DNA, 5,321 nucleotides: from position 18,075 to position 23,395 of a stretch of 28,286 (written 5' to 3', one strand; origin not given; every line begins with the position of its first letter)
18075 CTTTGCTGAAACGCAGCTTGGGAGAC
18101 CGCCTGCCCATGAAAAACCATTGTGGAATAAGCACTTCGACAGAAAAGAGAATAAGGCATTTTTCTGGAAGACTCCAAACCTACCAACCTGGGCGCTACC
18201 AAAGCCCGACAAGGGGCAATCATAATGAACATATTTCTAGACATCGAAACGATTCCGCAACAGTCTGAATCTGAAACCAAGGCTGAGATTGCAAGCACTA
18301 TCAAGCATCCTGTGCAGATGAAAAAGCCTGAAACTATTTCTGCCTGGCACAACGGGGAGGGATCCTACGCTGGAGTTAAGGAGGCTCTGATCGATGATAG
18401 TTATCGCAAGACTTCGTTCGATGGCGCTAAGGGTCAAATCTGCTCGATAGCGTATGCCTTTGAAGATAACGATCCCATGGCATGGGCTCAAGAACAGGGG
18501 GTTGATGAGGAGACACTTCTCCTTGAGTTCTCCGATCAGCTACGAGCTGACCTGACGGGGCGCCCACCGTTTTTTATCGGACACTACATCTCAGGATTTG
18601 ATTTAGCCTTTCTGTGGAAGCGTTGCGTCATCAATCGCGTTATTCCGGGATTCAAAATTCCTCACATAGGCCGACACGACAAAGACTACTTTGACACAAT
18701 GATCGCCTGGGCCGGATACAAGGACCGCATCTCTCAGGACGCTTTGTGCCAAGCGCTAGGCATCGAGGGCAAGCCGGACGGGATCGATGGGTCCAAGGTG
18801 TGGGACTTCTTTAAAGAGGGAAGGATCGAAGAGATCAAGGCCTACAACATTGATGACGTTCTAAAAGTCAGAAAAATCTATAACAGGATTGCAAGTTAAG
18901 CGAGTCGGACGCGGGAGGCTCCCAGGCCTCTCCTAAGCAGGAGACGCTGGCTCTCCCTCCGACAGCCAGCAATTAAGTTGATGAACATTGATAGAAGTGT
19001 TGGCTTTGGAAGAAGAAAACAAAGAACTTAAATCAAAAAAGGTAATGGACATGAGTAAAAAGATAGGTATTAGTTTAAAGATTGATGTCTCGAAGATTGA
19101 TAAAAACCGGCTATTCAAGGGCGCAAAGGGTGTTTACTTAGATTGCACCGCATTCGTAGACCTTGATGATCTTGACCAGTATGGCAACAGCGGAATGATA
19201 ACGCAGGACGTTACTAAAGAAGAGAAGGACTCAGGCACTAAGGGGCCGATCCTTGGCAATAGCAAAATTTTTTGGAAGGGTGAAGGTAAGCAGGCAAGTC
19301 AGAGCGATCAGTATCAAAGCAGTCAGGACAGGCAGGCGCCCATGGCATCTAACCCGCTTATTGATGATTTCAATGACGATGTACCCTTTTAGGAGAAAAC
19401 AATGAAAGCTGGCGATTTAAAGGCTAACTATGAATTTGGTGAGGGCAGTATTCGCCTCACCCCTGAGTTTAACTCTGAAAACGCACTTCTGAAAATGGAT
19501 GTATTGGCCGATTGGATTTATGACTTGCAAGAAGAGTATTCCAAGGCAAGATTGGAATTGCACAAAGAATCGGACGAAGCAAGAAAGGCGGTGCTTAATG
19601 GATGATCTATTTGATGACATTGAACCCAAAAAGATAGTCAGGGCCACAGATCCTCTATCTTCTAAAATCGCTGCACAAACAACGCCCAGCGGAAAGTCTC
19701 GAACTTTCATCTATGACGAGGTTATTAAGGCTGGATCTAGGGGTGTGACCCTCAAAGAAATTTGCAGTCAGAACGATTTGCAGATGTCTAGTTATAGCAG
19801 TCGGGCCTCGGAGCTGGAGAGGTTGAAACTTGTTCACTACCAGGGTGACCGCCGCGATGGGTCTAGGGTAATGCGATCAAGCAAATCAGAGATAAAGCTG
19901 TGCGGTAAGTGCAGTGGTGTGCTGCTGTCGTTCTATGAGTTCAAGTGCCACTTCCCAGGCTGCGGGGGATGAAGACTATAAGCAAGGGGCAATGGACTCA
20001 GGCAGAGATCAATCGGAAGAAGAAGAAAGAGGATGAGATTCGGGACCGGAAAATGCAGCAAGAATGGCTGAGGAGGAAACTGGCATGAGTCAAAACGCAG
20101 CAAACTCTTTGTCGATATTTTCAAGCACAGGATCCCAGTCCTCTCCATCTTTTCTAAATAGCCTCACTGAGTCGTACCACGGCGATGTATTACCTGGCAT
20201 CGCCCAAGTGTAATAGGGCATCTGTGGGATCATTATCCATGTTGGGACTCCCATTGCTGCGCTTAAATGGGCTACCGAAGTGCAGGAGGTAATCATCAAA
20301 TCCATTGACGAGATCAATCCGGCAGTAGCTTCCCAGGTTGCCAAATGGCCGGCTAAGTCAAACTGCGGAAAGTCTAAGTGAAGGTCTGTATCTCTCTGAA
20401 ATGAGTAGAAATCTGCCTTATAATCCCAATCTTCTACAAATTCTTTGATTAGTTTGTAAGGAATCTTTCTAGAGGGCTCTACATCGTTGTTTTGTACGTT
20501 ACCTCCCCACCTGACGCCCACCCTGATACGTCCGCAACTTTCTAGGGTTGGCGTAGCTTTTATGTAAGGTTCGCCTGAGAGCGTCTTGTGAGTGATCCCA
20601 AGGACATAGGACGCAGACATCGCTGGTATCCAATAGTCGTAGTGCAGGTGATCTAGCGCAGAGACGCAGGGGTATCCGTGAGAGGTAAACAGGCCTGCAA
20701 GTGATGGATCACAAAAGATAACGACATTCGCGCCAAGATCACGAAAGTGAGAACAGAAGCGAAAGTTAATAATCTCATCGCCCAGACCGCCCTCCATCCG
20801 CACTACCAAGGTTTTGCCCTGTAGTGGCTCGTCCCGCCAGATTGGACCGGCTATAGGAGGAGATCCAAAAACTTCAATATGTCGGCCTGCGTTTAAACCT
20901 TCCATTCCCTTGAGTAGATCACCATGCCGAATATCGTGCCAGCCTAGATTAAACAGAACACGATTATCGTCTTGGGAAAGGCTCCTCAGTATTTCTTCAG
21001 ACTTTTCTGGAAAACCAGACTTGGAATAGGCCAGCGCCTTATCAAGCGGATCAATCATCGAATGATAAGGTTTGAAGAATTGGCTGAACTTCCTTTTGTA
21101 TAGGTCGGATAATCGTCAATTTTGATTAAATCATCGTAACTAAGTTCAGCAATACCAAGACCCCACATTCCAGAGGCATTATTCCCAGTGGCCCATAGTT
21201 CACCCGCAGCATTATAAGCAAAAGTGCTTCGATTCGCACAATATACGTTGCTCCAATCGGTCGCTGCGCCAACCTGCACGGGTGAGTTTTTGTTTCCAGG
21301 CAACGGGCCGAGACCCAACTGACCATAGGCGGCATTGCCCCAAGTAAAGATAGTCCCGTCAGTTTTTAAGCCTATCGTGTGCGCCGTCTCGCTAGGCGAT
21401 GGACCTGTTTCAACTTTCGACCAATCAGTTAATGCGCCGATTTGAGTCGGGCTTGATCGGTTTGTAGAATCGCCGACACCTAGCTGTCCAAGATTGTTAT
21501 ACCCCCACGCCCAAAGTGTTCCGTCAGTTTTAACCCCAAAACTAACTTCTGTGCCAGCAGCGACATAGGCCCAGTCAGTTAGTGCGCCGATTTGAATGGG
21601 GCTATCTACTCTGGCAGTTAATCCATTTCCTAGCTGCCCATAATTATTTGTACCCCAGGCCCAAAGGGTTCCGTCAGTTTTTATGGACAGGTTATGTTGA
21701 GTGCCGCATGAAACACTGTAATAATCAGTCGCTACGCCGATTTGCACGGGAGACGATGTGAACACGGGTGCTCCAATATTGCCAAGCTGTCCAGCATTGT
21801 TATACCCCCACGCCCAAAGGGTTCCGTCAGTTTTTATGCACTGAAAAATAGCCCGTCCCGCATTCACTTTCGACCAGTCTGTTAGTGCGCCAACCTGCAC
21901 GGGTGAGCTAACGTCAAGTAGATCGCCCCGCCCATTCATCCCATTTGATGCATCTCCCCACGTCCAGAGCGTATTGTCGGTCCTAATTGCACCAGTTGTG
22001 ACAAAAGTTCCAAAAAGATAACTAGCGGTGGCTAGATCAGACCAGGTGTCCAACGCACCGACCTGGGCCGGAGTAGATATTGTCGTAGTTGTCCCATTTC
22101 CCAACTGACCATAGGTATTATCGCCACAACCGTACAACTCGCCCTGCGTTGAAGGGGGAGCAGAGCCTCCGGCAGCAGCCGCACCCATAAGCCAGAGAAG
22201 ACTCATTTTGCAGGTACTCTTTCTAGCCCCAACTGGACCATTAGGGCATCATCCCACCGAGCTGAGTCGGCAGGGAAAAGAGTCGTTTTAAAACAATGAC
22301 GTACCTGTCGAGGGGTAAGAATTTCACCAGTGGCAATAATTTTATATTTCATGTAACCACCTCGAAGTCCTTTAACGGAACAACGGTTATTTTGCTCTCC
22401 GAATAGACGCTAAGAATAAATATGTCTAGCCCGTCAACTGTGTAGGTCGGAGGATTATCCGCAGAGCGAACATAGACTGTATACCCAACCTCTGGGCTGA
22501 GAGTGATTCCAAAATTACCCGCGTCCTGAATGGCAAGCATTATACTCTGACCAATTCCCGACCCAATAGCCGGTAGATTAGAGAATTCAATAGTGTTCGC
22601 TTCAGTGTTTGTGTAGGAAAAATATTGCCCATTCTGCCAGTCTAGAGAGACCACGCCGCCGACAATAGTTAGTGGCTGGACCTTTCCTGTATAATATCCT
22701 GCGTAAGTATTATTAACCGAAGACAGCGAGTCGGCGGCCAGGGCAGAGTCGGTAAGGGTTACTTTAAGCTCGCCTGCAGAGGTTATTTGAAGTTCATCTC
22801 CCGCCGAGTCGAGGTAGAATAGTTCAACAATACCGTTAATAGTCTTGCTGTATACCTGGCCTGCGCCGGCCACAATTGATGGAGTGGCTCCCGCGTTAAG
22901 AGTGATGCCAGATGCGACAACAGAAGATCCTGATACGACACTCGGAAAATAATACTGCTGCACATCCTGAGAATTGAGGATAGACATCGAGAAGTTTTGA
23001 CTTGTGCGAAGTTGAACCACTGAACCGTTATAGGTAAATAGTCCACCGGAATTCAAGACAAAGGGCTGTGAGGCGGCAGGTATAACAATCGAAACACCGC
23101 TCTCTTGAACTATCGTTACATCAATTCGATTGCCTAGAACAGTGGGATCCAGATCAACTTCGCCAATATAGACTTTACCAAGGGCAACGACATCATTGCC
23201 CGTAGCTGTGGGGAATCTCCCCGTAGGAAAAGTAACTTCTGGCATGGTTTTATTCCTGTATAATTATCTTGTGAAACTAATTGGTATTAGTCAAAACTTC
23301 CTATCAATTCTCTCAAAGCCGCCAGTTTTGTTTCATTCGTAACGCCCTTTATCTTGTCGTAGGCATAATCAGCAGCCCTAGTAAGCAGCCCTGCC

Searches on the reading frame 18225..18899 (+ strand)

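Call 16: search_protein_families(library=phrogs, proteins=[window:18225-18899:+], max_evalue=0.001)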
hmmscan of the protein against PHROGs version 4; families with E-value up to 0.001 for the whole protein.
window:18225-18899:+ (224 aa): 2 families
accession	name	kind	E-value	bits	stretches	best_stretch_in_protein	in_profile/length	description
phrog_403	-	DNA, RNA and nucleotide metabolism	2.1e-15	57.4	1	4-222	69-246/321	DNA polymerase exonuclease subunit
phrog_25228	-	DNA, RNA and nucleotide metabolism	8e-08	32.7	1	3-218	14-222/326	3'-5' exonuclease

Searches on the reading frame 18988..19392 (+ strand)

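Call 16: search_protein_families(library=phrogs, proteins=[window:18988-19392:+], max_evalue=0.001)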
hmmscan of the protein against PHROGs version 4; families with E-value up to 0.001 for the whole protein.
window:18988-19392:+ (134 aa): 1 family
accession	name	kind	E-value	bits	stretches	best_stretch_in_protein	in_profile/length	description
phrog_24909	-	unknown function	8.8e-07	30.5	1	32-116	6-88/104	-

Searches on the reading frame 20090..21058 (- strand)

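Call 13: search_protein_families(library=phrogs, proteins=[window:20090-21058:-], max_evalue=0.001)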
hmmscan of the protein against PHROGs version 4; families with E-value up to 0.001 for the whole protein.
window:20090-21058:- (322 aa): 0 families

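Call 14: search_protein_families(library=pfam, proteins=[window:20090-21058:-], max_evalue=0.001)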
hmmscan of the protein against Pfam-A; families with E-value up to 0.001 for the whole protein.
window:20090-21058:- (322 aa): 1 family
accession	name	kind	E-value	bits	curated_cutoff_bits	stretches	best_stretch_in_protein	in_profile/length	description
PF01075.23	Glyco_transf_9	-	0.00085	19.1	22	0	228-302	161-228/247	Glycosyltransferase family 9 (heptosyltransferase)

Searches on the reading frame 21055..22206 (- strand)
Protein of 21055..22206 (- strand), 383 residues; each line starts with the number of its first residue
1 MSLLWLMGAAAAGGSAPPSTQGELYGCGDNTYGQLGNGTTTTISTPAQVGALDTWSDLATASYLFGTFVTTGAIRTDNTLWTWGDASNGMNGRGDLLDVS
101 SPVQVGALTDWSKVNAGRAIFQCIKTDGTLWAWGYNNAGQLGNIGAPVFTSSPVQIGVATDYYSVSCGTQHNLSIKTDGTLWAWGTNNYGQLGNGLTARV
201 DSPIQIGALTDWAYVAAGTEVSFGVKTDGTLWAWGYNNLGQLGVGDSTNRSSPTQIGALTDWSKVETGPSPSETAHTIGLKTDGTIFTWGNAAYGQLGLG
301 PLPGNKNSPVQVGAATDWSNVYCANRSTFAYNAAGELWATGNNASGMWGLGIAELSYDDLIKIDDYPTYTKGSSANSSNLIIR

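Call 13: search_protein_families(library=phrogs, proteins=[window:21055-22206:-], max_evalue=0.001)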
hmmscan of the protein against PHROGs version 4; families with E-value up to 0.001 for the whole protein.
window:21055-22206:- (383 aa): 4 families
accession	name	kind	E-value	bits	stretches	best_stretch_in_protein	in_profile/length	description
phrog_7220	-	DNA, RNA and nucleotide metabolism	2.8e-49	168.9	2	74-351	46-313/1734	regulator of chromosome condensation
phrog_4219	-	DNA, RNA and nucleotide metabolism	5.5e-47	161.6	3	72-204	551-683/867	regulator of chromosome condensation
phrog_16766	-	DNA, RNA and nucleotide metabolism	4.1e-36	125.8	3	122-254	204-335/763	regulator of chromosome condensation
phrog_11922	-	tail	5.2e-05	23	1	20-64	149-195/870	tail protein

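Call 14: search_protein_families(library=pfam, proteins=[window:21055-22206:-], max_evalue=0.001)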
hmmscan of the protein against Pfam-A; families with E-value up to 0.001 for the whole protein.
window:21055-22206:- (383 aa): 4 families
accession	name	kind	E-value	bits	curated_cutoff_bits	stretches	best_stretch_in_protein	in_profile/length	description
PF25390.1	WD40_RLD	-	3.5e-73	247.5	150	2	71-351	43-333/363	RCC1-like domain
PF00415.24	RCC1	-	5.5e-54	181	21.7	5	178-223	1-48/50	Regulator of chromosome condensation (RCC1) repeat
PF13540.12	RCC1_2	-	1.3e-31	108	22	4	164-191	3-30/30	Regulator of chromosome condensation (RCC1) repeat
PF25384.1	Alsin_RLD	-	7.1e-11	42.5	100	0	77-157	241-318/405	Alsin RCC1-like domain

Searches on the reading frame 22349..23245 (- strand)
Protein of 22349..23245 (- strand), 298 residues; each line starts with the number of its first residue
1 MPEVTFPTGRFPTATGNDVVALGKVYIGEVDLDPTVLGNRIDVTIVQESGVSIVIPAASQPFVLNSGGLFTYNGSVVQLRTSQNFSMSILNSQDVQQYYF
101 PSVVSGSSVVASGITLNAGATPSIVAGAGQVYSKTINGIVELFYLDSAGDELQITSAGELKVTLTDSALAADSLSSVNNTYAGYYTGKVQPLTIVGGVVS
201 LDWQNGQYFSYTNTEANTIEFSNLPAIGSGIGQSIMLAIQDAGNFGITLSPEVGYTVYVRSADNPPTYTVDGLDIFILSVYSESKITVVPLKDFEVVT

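Call 13: search_protein_families(library=phrogs, proteins=[window:22349-23245:-], max_evalue=0.001)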
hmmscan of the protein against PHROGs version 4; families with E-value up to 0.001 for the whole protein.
window:22349-23245:- (298 aa): 17 families
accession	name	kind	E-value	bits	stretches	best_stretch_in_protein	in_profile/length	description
phrog_17420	-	tail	5.2e-17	62.8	1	4-105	18-116/568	tail protein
phrog_26467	-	tail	7.5e-17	62.7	1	4-104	10-107/343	tail spike protein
phrog_22294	-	unknown function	7.9e-16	58.5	1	19-105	7-90/779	-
phrog_16355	-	unknown function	8.6e-16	58.6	1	4-104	10-107/799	-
phrog_33504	-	unknown function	1.8e-15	57.5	1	4-104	10-107/604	-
phrog_21710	-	unknown function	2.5e-15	56.8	1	5-105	11-108/654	-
phrog_34132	-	unknown function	4e-15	56.2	1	4-104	10-107/794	-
phrog_8280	-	tail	6.8e-15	56.6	1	20-103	26-106/632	tail spike protein with colonic acid degradation activity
phrog_19528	-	tail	8.1e-15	55.4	1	4-104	10-109/705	tail spike protein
phrog_7173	-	tail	1.3e-13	51.7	1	19-104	25-107/626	tail spike protein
phrog_29018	-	unknown function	2.1e-13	50.7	1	18-105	6-90/694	-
phrog_20129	-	unknown function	1.5e-11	44.2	1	7-110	13-113/895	-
phrog_28781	-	tail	6.2e-10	38.8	1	6-113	12-116/644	tail spike protein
phrog_19784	-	tail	7.1e-10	38.8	1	6-105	12-108/645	tail spike protein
phrog_17606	-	unknown function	1.7e-09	37.5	1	4-105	18-116/753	-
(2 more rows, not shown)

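Call 14: search_protein_families(library=pfam, proteins=[window:22349-23245:-], max_evalue=0.001)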
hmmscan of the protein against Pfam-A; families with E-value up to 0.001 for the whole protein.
window:22349-23245:- (298 aa): 1 family
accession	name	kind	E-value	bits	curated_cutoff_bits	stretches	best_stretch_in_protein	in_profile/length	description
PF09008.15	Head_binding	-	2e-18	67.1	24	1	5-104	11-107/113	Head binding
